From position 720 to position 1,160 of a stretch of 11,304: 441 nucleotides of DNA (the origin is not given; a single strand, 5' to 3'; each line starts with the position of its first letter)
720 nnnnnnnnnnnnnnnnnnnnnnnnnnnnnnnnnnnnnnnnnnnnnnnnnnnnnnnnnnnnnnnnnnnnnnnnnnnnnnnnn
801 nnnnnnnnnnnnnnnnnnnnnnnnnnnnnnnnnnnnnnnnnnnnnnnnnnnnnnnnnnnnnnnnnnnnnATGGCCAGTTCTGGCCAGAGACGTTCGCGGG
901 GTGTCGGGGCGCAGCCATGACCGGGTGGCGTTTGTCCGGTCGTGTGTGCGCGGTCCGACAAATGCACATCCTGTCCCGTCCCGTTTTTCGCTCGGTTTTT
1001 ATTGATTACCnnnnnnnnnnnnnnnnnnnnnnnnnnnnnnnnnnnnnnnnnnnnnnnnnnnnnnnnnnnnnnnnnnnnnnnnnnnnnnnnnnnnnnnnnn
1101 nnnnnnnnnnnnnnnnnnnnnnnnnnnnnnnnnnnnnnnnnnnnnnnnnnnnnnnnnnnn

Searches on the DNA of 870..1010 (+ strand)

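Call 11: search_dna_similar(query=window:870-1010:+, collection=plasmids, mode=distant, max_rows=40, rows=spread)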
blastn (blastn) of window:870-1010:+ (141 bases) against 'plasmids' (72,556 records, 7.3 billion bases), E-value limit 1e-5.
Records with a match: 1951; places in all: 2160; records where one place covers at least 80% of the query: 22.
Best place of each record, by identity: >=99% 1; 95-99% 5; 90-95% 11; 80-90% 288; 60-80% 1646.
By first word of the organism name: Escherichia 1201; Salmonella 335; Enterobacter 206; Shigella 95; Klebsiella 50; Citrobacter 26; Leclercia 13; uncultured 6; Serratia 6; Phytobacter 5; and 6 more.
By predicted mobility (MOB-suite, as given by PLSDB): conjugative 1323; mobilizable 606; non-mobilizable 22.
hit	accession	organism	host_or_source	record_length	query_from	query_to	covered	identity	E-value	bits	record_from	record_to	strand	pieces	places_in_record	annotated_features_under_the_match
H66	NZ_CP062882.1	Escherichia coli O157:H16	Sus scrofa domesticus,feces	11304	1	141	100%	100.0%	9e-66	255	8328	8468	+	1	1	none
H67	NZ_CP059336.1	Escherichia coli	Homo sapiens,urine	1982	18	109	65%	81.5%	8e-16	91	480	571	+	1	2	none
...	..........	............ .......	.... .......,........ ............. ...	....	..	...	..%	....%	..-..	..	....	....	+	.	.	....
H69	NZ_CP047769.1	Enterobacter hormaechei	Rectal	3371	18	109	65%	79.6%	5e-12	77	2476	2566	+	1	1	none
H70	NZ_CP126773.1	Enterobacter hormaechei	Homo sapiens,isolated bacterial ...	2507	18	109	65%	79.6%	5e-12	77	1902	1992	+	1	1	none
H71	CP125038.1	Escherichia coli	Fecal sludge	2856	18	109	65%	77.9%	2e-10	73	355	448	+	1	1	none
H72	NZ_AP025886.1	Enterobacter hormaechei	Homo sapiens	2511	18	107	64%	78.0%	3e-9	69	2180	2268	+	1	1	none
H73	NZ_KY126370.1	Enterobacter cloacae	baby spinach leaves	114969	30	111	58%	85.4%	2e-17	95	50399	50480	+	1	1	none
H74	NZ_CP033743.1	Citrobacter freundii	Homo sapiens,clinical isolate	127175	30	109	57%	83.8%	1e-14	87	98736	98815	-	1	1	none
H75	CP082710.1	Salmonella enterica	ground turkey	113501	29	110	58%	80.5%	5e-12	77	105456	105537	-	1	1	none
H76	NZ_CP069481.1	Escherichia coli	Homo sapiens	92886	29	110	58%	80.5%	5e-12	77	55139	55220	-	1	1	none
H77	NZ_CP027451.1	Escherichia coli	Homo sapiens,stool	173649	28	110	59%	79.5%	6e-11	74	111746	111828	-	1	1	none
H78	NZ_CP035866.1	Escherichia coli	Homo sapiens,stool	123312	28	110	59%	79.5%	6e-11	74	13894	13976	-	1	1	none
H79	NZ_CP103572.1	Escherichia coli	Homo sapiens,blood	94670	28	110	59%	79.5%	6e-11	74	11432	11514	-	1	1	none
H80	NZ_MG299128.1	Shigella sonnei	Homo sapiens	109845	28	110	59%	79.5%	6e-11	74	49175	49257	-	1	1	none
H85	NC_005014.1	Salmonella enterica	-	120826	28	110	59%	77.9%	3e-8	65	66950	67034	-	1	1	none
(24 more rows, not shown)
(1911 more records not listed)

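Call 13: get_annotated_region(hit=H85, flank=3500)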
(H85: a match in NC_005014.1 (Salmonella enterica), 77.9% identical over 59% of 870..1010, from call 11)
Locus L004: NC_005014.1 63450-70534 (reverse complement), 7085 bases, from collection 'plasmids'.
description: Salmonella enterica subsp. enterica serovar Typhimurium plasmid R64, complete sequence
organism: Salmonella enterica (NCBI taxid 90371)
taxonomy: Bacteria; Pseudomonadota; Gammaproteobacteria; Enterobacterales; Enterobacteriaceae; Salmonella; Salmonella enterica
host: -; source: -; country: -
typing (MOB-suite, as given by PLSDB): conjugative; replicon IncI1/B/O; relaxase MOBP; mating-pair formation MPF_I
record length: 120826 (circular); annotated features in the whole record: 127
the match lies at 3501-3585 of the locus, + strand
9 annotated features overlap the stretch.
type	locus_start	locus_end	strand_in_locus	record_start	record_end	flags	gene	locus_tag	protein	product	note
CDS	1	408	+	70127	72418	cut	trbC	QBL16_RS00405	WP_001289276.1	F-type conjugative transfer protein TrbC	-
CDS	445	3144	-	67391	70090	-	nikB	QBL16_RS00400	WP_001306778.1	IncI1-type relaxase NikB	-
CDS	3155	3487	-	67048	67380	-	nikA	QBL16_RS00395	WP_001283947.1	IncI1-type relaxosome accessory protein NikA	-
CDS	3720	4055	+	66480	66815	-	-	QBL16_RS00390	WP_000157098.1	hypothetical protein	-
CDS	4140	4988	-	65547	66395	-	-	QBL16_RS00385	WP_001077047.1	DUF4942 domain-containing protein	-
CDS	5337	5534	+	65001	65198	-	-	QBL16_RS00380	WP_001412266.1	hypothetical protein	-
CDS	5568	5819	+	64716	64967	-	-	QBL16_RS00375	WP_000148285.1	helix-turn-helix transcriptional regulator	-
CDS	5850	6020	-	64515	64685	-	-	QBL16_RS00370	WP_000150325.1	hypothetical protein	-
CDS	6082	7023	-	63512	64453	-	-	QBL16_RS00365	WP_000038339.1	Rpn family recombination-promoting nuclease/putative transposase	-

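Call 14: get_annotated_region(hit=H73, flank=3500)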
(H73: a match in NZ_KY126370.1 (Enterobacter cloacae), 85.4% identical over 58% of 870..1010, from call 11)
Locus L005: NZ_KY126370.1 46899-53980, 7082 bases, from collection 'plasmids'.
description: Enterobacter cloacae subsp. cloacae strain MN201516 plasmid pOP-I, complete sequence
organism: Enterobacter cloacae (NCBI taxid 336306)
taxonomy: Bacteria; Pseudomonadota; Gammaproteobacteria; Enterobacterales; Enterobacteriaceae; Enterobacter; Enterobacter cloacae
host: -; source: baby spinach leaves; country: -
typing (MOB-suite, as given by PLSDB): mobilizable; replicon rep_cluster_1444; relaxase MOBP
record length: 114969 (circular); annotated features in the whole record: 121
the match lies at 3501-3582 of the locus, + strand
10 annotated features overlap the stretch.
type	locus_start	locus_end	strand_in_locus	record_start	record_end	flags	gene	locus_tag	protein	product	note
CDS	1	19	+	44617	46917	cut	trbC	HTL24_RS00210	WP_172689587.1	F-type conjugative transfer protein TrbC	-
CDS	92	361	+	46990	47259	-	-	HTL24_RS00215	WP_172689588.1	hypothetical protein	-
CDS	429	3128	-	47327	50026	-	-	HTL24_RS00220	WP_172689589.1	relaxase/mobilization nuclease domain-containing protein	-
CDS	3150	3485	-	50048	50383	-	mobA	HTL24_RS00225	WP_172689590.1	plasmid mobilization protein MobA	GO:0006355 - regulation of DNA-templated transcription [Evidence IEA]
CDS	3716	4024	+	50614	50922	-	-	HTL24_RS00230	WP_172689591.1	molybdopterin-guanine dinucleotide biosynthesis protein MobC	-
CDS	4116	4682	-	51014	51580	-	-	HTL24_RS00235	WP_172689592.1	DUF5983 family protein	-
CDS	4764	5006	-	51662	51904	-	-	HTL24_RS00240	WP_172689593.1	hypothetical protein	-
CDS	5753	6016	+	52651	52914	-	-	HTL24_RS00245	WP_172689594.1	XRE family transcriptional regulator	-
CDS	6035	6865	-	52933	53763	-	-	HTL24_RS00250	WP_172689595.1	N-6 DNA methylase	GO:0006306 - DNA methylation [Evidence IEA]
CDS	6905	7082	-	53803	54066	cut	-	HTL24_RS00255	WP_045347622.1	hypothetical protein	-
